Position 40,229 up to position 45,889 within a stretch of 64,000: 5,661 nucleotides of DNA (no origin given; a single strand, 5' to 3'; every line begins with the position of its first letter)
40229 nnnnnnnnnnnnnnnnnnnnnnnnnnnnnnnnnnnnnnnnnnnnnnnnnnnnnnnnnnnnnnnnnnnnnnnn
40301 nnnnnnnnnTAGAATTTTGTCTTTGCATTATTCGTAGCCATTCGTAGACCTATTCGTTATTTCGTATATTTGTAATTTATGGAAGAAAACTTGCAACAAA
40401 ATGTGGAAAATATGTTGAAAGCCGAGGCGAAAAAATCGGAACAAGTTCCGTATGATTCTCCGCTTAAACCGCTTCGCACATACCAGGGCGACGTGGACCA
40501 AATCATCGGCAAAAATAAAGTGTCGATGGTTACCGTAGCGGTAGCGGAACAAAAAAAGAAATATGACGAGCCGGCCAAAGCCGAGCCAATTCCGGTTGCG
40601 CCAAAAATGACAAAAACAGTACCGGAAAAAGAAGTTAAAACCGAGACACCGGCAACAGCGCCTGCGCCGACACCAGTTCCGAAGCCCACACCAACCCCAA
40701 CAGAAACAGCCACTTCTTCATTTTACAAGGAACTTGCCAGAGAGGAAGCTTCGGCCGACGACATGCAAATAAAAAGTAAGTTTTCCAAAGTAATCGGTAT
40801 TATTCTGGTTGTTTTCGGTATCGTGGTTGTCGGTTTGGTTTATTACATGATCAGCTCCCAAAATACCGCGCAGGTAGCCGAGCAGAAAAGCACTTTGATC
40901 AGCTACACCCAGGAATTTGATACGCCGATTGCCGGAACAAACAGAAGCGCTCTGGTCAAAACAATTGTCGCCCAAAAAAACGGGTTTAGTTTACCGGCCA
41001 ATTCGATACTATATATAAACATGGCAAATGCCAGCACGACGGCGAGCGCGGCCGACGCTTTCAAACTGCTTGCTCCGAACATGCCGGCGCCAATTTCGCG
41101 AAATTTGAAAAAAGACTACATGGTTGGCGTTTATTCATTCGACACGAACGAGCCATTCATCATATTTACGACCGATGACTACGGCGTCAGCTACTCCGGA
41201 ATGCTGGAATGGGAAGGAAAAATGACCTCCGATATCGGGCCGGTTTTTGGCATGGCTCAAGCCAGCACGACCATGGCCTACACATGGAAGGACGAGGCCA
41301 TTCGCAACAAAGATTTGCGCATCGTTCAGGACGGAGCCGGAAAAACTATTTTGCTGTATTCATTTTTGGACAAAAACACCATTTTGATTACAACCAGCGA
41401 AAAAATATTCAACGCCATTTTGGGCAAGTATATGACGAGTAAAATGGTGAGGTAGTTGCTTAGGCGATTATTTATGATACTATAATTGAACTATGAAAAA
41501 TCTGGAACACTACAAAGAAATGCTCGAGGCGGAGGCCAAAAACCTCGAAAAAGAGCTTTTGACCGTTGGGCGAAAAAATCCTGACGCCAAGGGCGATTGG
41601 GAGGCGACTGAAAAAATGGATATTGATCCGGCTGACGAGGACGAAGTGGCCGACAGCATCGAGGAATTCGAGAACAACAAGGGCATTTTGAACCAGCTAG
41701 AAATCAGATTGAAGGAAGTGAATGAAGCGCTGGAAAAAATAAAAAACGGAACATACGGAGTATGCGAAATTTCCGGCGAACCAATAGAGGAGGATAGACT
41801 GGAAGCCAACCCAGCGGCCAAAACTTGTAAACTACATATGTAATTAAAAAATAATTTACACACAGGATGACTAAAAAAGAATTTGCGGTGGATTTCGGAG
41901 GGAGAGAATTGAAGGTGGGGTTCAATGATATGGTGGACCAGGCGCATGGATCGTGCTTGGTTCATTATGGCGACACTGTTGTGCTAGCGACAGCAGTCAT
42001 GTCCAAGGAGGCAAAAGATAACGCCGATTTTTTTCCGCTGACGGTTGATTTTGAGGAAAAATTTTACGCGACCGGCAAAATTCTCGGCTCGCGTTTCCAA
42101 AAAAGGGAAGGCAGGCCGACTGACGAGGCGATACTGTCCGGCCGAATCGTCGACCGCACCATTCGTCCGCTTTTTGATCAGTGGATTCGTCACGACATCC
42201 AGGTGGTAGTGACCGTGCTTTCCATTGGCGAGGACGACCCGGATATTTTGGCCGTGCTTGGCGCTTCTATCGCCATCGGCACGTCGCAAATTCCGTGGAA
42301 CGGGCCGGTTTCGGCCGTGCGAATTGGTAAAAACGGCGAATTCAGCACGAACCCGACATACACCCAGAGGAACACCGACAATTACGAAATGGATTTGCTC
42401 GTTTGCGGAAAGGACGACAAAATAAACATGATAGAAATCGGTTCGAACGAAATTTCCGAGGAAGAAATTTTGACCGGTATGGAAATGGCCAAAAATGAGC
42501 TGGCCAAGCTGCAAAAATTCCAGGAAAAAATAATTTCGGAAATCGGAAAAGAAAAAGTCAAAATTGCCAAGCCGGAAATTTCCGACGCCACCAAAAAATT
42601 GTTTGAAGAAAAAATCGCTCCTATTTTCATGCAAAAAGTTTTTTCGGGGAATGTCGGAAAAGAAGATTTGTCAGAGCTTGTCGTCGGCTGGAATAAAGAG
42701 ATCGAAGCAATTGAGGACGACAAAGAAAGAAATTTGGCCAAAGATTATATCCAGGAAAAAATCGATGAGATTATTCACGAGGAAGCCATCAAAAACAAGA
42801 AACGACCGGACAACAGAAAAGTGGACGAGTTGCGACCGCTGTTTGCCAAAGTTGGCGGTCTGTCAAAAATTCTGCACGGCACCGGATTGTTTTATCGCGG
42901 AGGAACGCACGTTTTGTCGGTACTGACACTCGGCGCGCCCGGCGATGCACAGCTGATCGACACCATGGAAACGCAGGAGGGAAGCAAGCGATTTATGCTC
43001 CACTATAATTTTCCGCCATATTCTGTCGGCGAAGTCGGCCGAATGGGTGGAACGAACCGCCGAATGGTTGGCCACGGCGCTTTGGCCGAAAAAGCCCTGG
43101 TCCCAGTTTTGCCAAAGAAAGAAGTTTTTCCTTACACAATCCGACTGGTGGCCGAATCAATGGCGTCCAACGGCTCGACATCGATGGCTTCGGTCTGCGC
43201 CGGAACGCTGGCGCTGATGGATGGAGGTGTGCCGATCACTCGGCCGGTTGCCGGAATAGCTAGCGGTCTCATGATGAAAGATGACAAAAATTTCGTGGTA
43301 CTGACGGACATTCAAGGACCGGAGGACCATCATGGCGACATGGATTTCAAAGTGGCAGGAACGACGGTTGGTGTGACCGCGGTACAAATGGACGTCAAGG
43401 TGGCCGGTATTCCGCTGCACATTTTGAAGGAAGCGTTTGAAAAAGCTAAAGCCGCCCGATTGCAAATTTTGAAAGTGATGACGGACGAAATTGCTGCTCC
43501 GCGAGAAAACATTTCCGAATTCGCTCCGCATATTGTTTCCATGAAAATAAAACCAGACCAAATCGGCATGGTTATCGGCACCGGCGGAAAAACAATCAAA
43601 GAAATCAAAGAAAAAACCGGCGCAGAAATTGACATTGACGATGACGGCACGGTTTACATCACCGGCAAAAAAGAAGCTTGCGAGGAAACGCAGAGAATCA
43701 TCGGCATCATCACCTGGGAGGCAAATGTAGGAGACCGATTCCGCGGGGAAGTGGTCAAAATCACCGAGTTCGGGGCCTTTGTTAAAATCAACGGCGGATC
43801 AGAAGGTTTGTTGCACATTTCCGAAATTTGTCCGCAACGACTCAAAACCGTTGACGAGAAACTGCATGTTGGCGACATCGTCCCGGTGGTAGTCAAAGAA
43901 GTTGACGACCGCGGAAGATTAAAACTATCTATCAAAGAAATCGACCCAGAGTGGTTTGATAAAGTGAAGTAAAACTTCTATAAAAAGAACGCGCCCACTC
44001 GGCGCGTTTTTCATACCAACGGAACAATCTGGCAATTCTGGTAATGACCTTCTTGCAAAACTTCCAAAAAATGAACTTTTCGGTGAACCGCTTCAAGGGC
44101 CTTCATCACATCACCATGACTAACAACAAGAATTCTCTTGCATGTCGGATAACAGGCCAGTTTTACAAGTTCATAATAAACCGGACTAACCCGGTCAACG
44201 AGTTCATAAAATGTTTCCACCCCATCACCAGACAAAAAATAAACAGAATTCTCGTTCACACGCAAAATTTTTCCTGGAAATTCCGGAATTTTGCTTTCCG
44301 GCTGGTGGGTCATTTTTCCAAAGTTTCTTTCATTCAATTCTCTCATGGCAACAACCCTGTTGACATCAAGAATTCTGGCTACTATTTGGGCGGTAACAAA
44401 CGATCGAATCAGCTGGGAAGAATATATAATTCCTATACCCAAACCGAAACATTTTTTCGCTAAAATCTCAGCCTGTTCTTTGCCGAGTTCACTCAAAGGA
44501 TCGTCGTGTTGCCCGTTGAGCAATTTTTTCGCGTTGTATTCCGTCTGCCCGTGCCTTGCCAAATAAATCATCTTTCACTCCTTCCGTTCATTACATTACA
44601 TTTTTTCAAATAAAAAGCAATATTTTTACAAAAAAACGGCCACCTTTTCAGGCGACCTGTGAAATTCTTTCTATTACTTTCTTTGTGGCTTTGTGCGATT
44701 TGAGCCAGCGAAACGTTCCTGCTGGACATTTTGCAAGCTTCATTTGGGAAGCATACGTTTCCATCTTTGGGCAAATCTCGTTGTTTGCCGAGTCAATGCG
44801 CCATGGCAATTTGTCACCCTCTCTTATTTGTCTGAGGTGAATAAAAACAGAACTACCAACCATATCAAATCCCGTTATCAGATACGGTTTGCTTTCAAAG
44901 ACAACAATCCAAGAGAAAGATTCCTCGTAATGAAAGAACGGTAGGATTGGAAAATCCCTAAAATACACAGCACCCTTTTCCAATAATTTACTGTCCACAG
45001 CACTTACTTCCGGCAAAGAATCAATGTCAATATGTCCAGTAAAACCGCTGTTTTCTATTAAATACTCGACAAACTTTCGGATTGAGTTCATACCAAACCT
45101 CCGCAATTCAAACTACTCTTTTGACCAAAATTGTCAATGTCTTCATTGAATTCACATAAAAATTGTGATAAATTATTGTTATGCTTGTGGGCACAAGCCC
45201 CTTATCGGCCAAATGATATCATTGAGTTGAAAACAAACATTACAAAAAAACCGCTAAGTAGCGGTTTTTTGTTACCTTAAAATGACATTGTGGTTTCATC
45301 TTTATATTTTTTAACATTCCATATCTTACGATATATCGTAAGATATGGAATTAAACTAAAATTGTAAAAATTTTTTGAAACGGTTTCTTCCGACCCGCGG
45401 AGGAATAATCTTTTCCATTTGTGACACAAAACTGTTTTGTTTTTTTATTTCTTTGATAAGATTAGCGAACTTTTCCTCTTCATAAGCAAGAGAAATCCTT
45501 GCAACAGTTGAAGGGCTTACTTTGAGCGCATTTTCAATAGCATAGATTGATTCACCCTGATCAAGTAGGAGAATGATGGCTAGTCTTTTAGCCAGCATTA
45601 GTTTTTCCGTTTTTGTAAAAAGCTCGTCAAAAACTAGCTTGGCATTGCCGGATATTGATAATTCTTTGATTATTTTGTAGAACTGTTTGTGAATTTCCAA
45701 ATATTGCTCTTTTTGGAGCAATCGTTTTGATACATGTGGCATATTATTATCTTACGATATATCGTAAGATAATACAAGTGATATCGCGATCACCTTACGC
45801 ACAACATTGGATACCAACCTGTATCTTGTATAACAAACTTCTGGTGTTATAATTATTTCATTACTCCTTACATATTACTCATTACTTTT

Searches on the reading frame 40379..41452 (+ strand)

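Call 64: search_protein_families(library=pfam, proteins=[window:40379-41452:+], max_evalue=0.001)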
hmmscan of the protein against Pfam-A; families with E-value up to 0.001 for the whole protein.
window:40379-41452:+ (358 aa): 1 family
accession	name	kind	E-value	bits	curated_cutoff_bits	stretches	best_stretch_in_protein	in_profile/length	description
PF16031.10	TonB_N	-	0.00045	21.3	33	1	47-134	13-103/138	TonB polyproline region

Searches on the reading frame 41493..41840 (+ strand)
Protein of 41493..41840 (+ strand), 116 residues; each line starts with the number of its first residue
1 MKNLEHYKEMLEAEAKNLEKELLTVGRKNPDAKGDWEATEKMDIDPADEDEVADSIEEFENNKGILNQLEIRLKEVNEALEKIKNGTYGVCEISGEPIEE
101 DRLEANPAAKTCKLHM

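Call 64: search_protein_families(library=pfam, proteins=[window:41493-41840:+], max_evalue=0.001)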
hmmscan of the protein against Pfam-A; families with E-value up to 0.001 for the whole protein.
window:41493-41840:+ (116 aa): 1 family
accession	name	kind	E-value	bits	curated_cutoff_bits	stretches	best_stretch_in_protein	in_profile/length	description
PF01258.23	zf-dskA_traR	-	2.5e-09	37.4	24.9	1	86-113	1-28/36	Prokaryotic dksA/traR C4-type zinc finger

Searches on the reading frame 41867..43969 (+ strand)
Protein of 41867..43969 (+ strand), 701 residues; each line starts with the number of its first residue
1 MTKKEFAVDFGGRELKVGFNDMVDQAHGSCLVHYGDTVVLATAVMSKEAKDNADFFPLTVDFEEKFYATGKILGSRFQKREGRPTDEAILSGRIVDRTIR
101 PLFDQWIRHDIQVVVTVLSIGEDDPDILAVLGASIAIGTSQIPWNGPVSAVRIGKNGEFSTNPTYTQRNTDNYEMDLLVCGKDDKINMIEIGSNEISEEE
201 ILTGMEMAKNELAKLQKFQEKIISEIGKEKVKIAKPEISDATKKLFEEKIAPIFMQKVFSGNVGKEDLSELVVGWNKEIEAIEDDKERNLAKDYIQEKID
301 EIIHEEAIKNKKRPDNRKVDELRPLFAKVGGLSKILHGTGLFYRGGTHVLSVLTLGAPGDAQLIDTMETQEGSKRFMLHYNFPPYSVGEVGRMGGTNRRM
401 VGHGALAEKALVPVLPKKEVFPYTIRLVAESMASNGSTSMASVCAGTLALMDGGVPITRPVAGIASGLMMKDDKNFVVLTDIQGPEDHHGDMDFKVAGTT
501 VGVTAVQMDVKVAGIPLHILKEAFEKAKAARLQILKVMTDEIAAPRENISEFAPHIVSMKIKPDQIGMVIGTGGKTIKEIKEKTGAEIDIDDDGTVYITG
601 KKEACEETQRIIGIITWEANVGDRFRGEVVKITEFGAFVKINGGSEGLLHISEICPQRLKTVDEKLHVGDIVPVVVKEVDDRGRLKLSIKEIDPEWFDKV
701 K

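Call 64: search_protein_families(library=pfam, proteins=[window:41867-43969:+], max_evalue=0.001)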
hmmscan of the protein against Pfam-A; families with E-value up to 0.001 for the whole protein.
window:41867-43969:+ (701 aa): 8 families
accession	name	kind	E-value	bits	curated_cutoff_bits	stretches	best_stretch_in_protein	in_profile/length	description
PF01138.27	RNase_PH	-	7.9e-47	159.4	25.5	2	12-143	2-130/130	3' exoribonuclease family, domain 1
PF00575.29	S1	-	2.2e-15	57.2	22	1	619-690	2-74/74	S1 RNA binding domain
PF00013.35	KH_1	-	7.8e-14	51.6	21.5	1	557-612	2-64/66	KH domain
PF03725.20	RNase_PH_C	-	7.3e-12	45.5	20.8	1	146-210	1-66/67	3' exoribonuclease family, domain 2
PF23459.1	S1_RRP5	-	2.3e-07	31.7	27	1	622-683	4-65/72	RRP5 S1 domain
PF07650.23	KH_2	-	1.3e-05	25.3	22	1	553-599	23-69/78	KH domain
PF24668.1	KH_Vigilin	-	0.00018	21.4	27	1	575-610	2-41/50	Vigilin KH domain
PF22675.2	KH-I_KHDC4-BBP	-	0.00023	21.4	30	1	566-605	8-49/76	KHDC4/BBP-like, KH-domain type I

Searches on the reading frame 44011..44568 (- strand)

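Call 68: search_protein_families(library=pfam, proteins=[window:44011-44568:-], max_evalue=0.001)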
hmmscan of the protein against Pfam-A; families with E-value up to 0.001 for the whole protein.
window:44011-44568:- (185 aa): 1 family
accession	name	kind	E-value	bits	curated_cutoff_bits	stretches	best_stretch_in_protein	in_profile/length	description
PF00300.27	His_Phos_1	-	1.8e-32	113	21.7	1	1-181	1-176/194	Histidine phosphatase superfamily (branch 1)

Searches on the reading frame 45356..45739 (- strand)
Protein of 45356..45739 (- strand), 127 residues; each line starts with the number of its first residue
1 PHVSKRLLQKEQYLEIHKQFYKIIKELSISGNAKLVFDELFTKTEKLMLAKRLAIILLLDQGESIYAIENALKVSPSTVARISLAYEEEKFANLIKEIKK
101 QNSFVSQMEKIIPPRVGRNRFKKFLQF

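Call 68: search_protein_families(library=pfam, proteins=[window:45356-45739:-], max_evalue=0.001)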
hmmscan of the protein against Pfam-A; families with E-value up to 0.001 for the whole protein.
window:45356-45739:- (127 aa): 5 families
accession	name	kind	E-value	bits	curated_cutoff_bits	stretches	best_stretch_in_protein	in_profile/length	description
PF01371.25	Trp_repressor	-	2.1e-08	34.6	27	1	18-97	4-86/88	Trp repressor protein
PF13936.12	HTH_38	-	1.6e-05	25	27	1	45-81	3-39/44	Helix-turn-helix domain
PF13384.12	HTH_23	-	2.7e-05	24.3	24.6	1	50-92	5-47/50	Homeodomain-like domain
PF13518.12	HTH_28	-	0.00011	22.7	25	1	51-97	1-47/52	Helix-turn-helix domain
PF13551.12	HTH_29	-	0.0007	20.1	28.1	0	52-94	1-44/64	Winged helix-turn helix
